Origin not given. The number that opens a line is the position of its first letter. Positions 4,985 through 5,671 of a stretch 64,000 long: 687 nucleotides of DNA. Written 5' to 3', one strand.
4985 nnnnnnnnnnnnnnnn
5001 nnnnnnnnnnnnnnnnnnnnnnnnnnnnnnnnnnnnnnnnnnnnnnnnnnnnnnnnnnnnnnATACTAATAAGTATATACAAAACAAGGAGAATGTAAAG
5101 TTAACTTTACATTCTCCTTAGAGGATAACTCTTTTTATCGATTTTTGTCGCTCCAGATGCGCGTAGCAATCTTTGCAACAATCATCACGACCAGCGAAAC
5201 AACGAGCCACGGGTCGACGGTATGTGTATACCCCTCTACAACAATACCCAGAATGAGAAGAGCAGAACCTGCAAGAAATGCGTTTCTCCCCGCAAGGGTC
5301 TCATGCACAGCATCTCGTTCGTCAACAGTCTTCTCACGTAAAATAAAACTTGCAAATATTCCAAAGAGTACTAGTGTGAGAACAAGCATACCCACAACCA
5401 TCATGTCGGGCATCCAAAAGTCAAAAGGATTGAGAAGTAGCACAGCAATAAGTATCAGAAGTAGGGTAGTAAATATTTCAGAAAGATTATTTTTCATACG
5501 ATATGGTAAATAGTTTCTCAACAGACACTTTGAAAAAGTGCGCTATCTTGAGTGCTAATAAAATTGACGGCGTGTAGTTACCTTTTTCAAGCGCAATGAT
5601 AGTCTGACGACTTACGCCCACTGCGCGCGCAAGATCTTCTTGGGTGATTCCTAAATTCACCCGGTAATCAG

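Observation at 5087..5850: XRE/DUF2178 two-gene module framed by two Msr loci and three copies of a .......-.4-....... palindrome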

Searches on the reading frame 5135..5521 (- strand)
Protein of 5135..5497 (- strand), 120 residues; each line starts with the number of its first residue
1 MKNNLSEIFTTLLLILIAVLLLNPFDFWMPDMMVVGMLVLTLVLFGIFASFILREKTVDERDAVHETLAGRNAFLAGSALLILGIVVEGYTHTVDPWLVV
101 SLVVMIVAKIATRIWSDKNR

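Call 6: search_protein_families(library=pfam, proteins=[window:5135-5497:-], max_evalue=0.01)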
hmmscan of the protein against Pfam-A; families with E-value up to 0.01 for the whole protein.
window:5135-5497:- (120 aa): 1 family
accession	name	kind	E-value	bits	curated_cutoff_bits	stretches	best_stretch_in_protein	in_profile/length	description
PF01757.29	Acyl_transf_3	-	0.0025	17.3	31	1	10-108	157-256/326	Acyltransferase domain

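Call 8: search_protein_families(library=pfam, proteins=[window:5135-5497:-, window:5135-5521:-], max_evalue=10)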
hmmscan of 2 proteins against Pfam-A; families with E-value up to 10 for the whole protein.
window:5135-5497:- (120 aa): 14 families
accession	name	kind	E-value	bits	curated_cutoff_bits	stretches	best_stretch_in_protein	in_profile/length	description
PF01757.29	Acyl_transf_3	-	0.0025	17.3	31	1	10-108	157-256/326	Acyltransferase domain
PF14329.11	DUF4386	-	0.013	15.8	27.6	1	34-102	1-65/210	Domain of unknown function (DUF4386)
PF15860.11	DUF4728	-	0.037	15.1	26.7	1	76-108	10-41/91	Domain of unknown function (DUF4728)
PF13664.11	DUF4149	-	0.041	14.6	24.6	2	9-58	41-94/102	Domain of unknown function (DUF4149)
PF08019.17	EptA_B_N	-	0.05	13.9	22.3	1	37-90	66-118/152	Phosphoethanolamine transferase EptA/EptB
PF07790.16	Pilin_N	-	0.31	12.4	25.2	1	34-55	9-30/78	Archaeal Type IV pilin, N-terminal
PF24363.1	DUF7519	-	0.32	11.3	27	1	69-108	47-86/155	Family of unknown function (DUF7519)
PF07254.17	Cpta_toxin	-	0.43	11.2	27.3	1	9-49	17-56/133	Membrane-bound toxin component of toxin-antitoxin system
PF23471.1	Cap15_TM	-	0.46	11.6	28.2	1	12-51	14-52/59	Cap15, TM helices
PF24838.2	8xMP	-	0.88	9.8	30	1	56-115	6-66/136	Octameric membrane protein family (8xMP)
PF13748.11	ABC_membrane_3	-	1.1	9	27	1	3-50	114-160/237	ABC transporter transmembrane region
PF23600.1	DUF7139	-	2.7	8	30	1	55-92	8-45/150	Domain of unknown function (DUF7139)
PF24153.1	Meg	-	5.4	7.7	27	1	35-64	9-37/88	Maternally expressed gene family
PF13567.11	DUF4131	-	8.8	6.4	31.6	1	11-61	13-60/165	Domain of unknown function (DUF4131)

window:5135-5521:- (128 aa): 14 families
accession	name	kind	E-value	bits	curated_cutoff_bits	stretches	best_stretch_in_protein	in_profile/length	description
PF01757.29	Acyl_transf_3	-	0.0024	17.4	31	1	17-116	156-256/326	Acyltransferase domain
PF14329.11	DUF4386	-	0.015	15.6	27.6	1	42-110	1-65/210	Domain of unknown function (DUF4386)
PF08019.17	EptA_B_N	-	0.02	15.2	22.3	1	45-98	66-118/152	Phosphoethanolamine transferase EptA/EptB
PF15860.11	DUF4728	-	0.042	14.9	26.7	1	84-116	10-41/91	Domain of unknown function (DUF4728)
PF13664.11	DUF4149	-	0.043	14.5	24.6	2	16-66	40-94/102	Domain of unknown function (DUF4149)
PF24363.1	DUF7519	-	0.29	11.4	27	1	77-116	47-86/155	Family of unknown function (DUF7519)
PF03208.24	PRA1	-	0.38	10.8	30.1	1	8-113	30-126/143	PRA1 family protein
PF07790.16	Pilin_N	-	0.41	12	25.2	1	42-63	9-30/78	Archaeal Type IV pilin, N-terminal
PF23471.1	Cap15_TM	-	0.42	11.8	28.2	1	20-59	14-52/59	Cap15, TM helices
PF07254.17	Cpta_toxin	-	0.48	11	27.3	1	17-57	17-56/133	Membrane-bound toxin component of toxin-antitoxin system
PF13748.11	ABC_membrane_3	-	0.56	10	27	1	10-58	113-160/237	ABC transporter transmembrane region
PF24838.2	8xMP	-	0.77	10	30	1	64-123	6-66/136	Octameric membrane protein family (8xMP)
PF24153.1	Meg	-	2.4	8.9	27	1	43-72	9-37/88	Maternally expressed gene family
PF23600.1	DUF7139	-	3.3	7.7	30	1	63-99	8-44/150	Domain of unknown function (DUF7139)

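Call 9: search_protein_families(library=ncbifam, proteins=[window:5135-5497:-], max_evalue=1)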
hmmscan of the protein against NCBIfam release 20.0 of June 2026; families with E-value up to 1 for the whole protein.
window:5135-5497:- (120 aa): 5 families
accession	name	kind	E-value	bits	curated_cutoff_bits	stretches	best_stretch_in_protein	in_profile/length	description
NF033632.1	SLATT_4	domain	0.036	13.9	55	1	3-72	27-98/154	SLATT domain-containing protein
NF058624.1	RSAMHdlseTHET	equivalog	0.039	13.6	350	1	36-109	94-167/250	(R)-S-adenosyl-L-methionine hydrolase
TIGR03025.1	EPS_sugtrans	subfamily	0.19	10.9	295.55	1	7-115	3-110/445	exopolysaccharide biosynthesis polyprenyl glycosylphosphotransferase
NF043039.1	HgcAB_like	equivalog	0.41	10.2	285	1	9-107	164-262/350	HgcAB-like fusion protein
NF041587.1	YmgF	equivalog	0.44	10.6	100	1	11-62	19-70/72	cell division-associated protein YmgF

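Call 10: find_homologous_proteins(query=window:5135-5497:-, max_evalue=0.001)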
Query window:5135-5497:- (120 aa): 674 proteins with E <= 0.001 among 737 candidates; the best 120 are listed.
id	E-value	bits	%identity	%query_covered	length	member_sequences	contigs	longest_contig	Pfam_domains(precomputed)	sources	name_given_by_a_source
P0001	1.0e-68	246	100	100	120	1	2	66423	PF09946.15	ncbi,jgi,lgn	jgi:hypothetical protein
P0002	4.6e-68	244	99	100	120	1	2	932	PF09946.15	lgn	-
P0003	2.1e-67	242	99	99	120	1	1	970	PF09946.15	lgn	-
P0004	2.1e-66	239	96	100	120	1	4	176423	-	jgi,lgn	jgi:hypothetical protein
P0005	2.1e-62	226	90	99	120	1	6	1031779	-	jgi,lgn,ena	-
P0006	5.6e-62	225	88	99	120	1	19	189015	PF09946.15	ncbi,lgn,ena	-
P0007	7.1e-62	224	89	100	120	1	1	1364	-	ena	-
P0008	1.9e-61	223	88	100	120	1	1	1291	-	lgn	-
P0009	2.5e-59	216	83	99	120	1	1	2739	-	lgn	-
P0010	2.8e-58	213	81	100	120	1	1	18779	-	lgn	-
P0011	1.8e-56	207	81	99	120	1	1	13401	-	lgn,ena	-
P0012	1.8e-56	207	82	100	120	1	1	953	-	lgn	-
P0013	2.1e-56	207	79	100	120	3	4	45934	-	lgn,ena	-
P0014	2.7e-56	206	82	99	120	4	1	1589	PF09946.15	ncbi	-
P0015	2.9e-55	203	79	99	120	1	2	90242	-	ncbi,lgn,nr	ncbi:MAG: hypothetical protein K9M10_02065 [Candidatus Pacebacteria bacterium]|nr:hypothetical prote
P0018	1.0e-54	201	76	99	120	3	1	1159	PF09946.15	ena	-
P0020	4.2e-54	199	80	99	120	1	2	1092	PF09946.15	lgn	-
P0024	1.8e-53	197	76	99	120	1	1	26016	PF09946.15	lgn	-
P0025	2.1e-53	197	75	99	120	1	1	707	PF09946.15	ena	-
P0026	2.5e-53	197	76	99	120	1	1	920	PF09946.15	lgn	-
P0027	7.8e-53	195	76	99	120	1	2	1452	PF09946.15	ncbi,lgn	-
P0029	1.1e-52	195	76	99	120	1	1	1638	PF09946.15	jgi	jgi:hypothetical protein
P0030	1.3e-52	194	75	99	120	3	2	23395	PF09946.15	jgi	jgi:hypothetical protein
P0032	1.6e-52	194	76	99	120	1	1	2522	PF09946.15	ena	-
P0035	2.8e-52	193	74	99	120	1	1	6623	PF09946.15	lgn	-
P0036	3.2e-52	193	74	99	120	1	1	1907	PF09946.15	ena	-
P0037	3.5e-52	193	75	99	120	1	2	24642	PF09946.15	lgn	-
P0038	3.6e-52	193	73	100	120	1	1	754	PF09946.15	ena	-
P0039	4.7e-52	193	75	99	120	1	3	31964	PF09946.15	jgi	jgi:hypothetical protein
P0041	7.0e-52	192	72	99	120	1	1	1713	PF09946.15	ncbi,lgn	-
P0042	7.1e-52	192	76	100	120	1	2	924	PF09946.15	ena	-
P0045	1.0e-51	192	71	99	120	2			PF09946.15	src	-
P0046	1.1e-51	192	74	99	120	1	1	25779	PF09946.15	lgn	-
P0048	1.2e-51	191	74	99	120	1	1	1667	PF09946.15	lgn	-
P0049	1.2e-51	191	73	99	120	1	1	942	PF09946.15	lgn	-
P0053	1.5e-51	191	75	99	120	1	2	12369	PF09946.15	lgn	-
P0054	1.5e-51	191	73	99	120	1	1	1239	PF09946.15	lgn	-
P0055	1.7e-51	191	72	99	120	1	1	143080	PF09946.15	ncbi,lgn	-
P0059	2.4e-51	190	75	99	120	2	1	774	PF09946.15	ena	-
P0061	2.7e-51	190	74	99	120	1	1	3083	PF09946.15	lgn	-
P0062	2.7e-51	190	72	99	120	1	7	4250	PF09946.15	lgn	-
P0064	3.1e-51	190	73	99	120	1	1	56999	PF09946.15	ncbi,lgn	-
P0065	3.5e-51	190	75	99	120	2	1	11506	PF09946.15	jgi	-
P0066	3.5e-51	190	73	99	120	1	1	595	PF09946.15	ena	-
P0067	3.5e-51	190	72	99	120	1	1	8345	PF09946.15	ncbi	-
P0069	4.3e-51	190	71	99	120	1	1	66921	PF09946.15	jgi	jgi:hypothetical protein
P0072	4.7e-51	189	74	99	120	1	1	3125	PF09946.15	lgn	-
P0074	5.1e-51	189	71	99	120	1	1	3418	PF09946.15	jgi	jgi:hypothetical protein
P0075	5.2e-51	189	73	99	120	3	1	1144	PF09946.15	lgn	-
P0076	5.7e-51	189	72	99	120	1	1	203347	PF09946.15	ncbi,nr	ncbi:MAG: hypothetical protein KGI58_00490 [Patescibacteria group bacterium]|nr:hypothetical protein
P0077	5.8e-51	189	74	99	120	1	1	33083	PF09946.15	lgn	-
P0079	6.5e-51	189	73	99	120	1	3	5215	PF09946.15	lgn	-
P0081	6.8e-51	189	75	99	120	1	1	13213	PF09946.15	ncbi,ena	-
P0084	8.0e-51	189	73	99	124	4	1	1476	PF09946.15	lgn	-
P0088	1.1e-50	188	71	99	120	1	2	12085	PF09946.15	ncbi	-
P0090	1.2e-50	188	72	99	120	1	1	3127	PF09946.15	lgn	-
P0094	1.4e-50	188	71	99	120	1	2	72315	PF09946.15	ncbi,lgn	-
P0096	1.5e-50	188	72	99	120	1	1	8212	PF09946.15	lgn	-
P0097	1.5e-50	188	71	99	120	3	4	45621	PF09946.15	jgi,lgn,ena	-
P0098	1.5e-50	188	71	99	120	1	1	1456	PF09946.15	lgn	-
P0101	1.6e-50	188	71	99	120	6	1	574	PF09946.15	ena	-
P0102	1.6e-50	188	71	99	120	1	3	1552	PF09946.15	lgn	-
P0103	1.6e-50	188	73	99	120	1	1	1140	PF09946.15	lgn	-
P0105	1.8e-50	188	74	99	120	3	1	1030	PF09946.15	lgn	-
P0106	1.8e-50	188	73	99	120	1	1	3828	PF09946.15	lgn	-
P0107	1.8e-50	188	72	99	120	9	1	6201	PF09946.15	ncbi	-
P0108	1.8e-50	188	76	99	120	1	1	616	PF09946.15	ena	-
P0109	1.8e-50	188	73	99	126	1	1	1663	PF09946.15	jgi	jgi:Kef-type K+ transport system membrane component KefB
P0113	2.0e-50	187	74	99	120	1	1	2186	PF09946.15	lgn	-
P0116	2.1e-50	187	74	99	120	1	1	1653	PF09946.15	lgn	-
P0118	2.2e-50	187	74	99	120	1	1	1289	PF09946.15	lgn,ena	-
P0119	2.2e-50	187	72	99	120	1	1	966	PF09946.15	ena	-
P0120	2.2e-50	187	71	99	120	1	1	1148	PF09946.15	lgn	-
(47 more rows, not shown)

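Call 12: find_encoding_contigs(protein=window:5135-5497:-, flank=6000, max_places=4)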
Protein window:5135-5497:- (120 aa): 4 contigs read that carry it; 4 places shown.
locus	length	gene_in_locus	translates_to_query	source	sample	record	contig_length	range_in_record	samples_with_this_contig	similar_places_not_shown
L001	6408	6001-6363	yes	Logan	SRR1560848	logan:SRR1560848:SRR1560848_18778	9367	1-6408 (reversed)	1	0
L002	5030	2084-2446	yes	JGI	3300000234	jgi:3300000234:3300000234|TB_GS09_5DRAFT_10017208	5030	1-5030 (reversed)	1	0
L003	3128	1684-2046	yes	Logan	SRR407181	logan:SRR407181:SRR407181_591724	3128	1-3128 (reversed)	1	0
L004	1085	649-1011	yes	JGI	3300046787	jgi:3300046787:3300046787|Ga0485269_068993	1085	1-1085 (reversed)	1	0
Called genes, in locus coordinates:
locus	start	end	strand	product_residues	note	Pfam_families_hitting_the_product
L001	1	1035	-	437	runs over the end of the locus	PF03477:ATP-cone, PF00268:Ribonuc_red_sm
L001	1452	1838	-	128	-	PF01741:MscL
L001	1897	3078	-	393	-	PF07907:YibE_F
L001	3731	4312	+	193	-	-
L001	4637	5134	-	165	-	PF01625:PMSR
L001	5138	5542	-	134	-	PF01641:SelR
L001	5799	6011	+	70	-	PF12844:HTH_19, PF01381:HTH_3, PF13560:HTH_31 (weak)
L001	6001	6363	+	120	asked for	PF09946:DUF2178 (weak)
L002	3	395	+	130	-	?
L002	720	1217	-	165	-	PF01625:PMSR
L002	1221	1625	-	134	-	PF01641:SelR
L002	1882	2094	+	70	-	PF12844:HTH_19, PF01381:HTH_3, PF13560:HTH_31 (weak)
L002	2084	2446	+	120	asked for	PF09946:DUF2178 (weak)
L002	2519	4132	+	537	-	PF10517:DM13, PF01625:PMSR, PF01641:SelR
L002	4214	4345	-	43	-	-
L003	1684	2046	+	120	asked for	PF09946:DUF2178 (weak)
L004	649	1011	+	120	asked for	PF09946:DUF2178 (weak)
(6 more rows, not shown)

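Call 13: find_related_loci(query=A1, collection=genome_contigs, flank=4000)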
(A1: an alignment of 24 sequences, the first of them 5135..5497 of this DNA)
Query A1 (120 aa) in genome_contigs; peptide patterns used: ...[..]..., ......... (x = any residue, [..] = any of these).
415 stretches matched a pattern; 123 encode a relative of the query (tblastn E <= 1e-3); the best 80 are kept; 80 distinct loci.
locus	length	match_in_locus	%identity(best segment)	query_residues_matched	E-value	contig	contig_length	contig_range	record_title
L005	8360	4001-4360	79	1-120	4e-60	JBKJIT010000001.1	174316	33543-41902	MAG: Candidatus Paceibacteria bacterium isolate ant_bin.173 S1Ck117_168674_flag_0_multi_14.0000_len_174316, whole genome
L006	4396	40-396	76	1-119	8e-59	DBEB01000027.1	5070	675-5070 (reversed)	MAG TPA_asm: Candidatus Falkowbacteria bacterium UBA917 UBA917_contig_1188, whole genome shotgun sequence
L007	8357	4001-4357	72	1-119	4e-58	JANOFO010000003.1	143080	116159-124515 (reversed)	MAG: Candidatus Paceibacterota bacterium isolate SOY_64_metabat_47 SOY_64_k141_9944, whole genome shotgun sequence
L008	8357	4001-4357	71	1-119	5e-58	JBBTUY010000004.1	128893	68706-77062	MAG: Patescibacteria group bacterium isolate H41-bin010_1 H41_bin010_1_000000000004, whole genome shotgun sequence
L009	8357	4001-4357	75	1-119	2e-57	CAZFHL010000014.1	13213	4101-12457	MAG TPA_asm: uncultured Candidatus Saccharibacteria bacterium isolate SRP150892_co2_467 genome assembly, contig: NODE_69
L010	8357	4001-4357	72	1-119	1e-57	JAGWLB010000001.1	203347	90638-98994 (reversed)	MAG: Patescibacteria group bacterium isolate REEB175 contig-150_28, whole genome shotgun sequence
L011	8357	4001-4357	73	1-119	2e-57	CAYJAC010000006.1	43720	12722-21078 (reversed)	MAG TPA_asm: uncultured Candidatus Saccharibacteria bacterium isolate ERP123247_co1_236 genome assembly, contig: NODE_47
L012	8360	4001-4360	74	1-120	2e-57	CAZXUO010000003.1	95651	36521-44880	MAG TPA_asm: uncultured Candidatus Saccharibacteria bacterium isolate SRP286056_co1_476 genome assembly, contig: NODE_16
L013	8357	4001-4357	71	1-119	2e-57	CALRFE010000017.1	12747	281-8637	MAG: Candidatus Nomurabacteria bacterium isolate Ike-100m-32 genome assembly, contig: Ike-100-c1772, whole genome shotgu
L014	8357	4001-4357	74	1-119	3e-57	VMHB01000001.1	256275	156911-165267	MAG: Parcubacteria group bacterium Greene0714_7 Greene07147_scaffold_73, whole genome shotgun sequence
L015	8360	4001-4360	73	1-120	5e-57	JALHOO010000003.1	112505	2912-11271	MAG: Candidatus Paceibacterota bacterium isolate bin.152 c_000000001110, whole genome shotgun sequence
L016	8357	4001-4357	73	1-119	6e-57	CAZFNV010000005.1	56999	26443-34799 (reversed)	MAG TPA_asm: uncultured Candidatus Saccharibacteria bacterium isolate SRP329715_co1_370 genome assembly, contig: NODE_62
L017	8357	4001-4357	73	1-119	8e-57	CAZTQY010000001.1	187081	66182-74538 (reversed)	MAG TPA_asm: uncultured Candidatus Saccharibacteria bacterium isolate SRP285395_co2_142 genome assembly, contig: NODE_66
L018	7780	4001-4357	71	1-119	6e-57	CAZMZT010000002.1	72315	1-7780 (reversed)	MAG TPA_asm: uncultured Candidatus Saccharibacteria bacterium isolate SRP286056_co1_104 genome assembly, contig: NODE_30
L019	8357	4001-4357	73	1-119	2e-56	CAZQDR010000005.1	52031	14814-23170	MAG TPA_asm: uncultured Candidatus Saccharibacteria bacterium isolate SRP286056_co1_742 genome assembly, contig: NODE_62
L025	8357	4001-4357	67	1-119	7e-56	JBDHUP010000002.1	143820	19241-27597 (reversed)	MAG: Candidatus Paceibacteria bacterium isolate AS-MESO-3CA.90 NODE_411_length_143820_cov_5.405529, whole genome shotgun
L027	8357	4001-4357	74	1-119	6e-56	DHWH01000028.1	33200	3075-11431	MAG TPA_asm: Patescibacteria group bacterium UBA5187 UBA5187_contig_9950, whole genome shotgun sequence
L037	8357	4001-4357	70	1-119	2e-54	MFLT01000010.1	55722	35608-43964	MAG: Candidatus Kaiserbacteria bacterium RIFCSPLOWO2_01_FULL_45_25 rifcsplowo2_01_scaffold_6293, whole genome shotgun se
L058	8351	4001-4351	65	3-119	2e-51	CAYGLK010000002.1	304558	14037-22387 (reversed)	MAG TPA_asm: uncultured Candidatus Saccharibacteria bacterium isolate ERP117304_co1_160 genome assembly, contig: NODE_36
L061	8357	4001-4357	74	1-119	4e-51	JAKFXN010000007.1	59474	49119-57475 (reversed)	MAG: Candidatus Parcubacteria bacterium isolate ND3_Bin_27 ND3_0000079, whole genome shotgun sequence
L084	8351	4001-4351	68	3-119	4e-47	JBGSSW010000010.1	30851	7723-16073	MAG: Candidatus Paceibacteria bacterium isolate JTS-AC391 k141_3794102, whole genome shotgun sequence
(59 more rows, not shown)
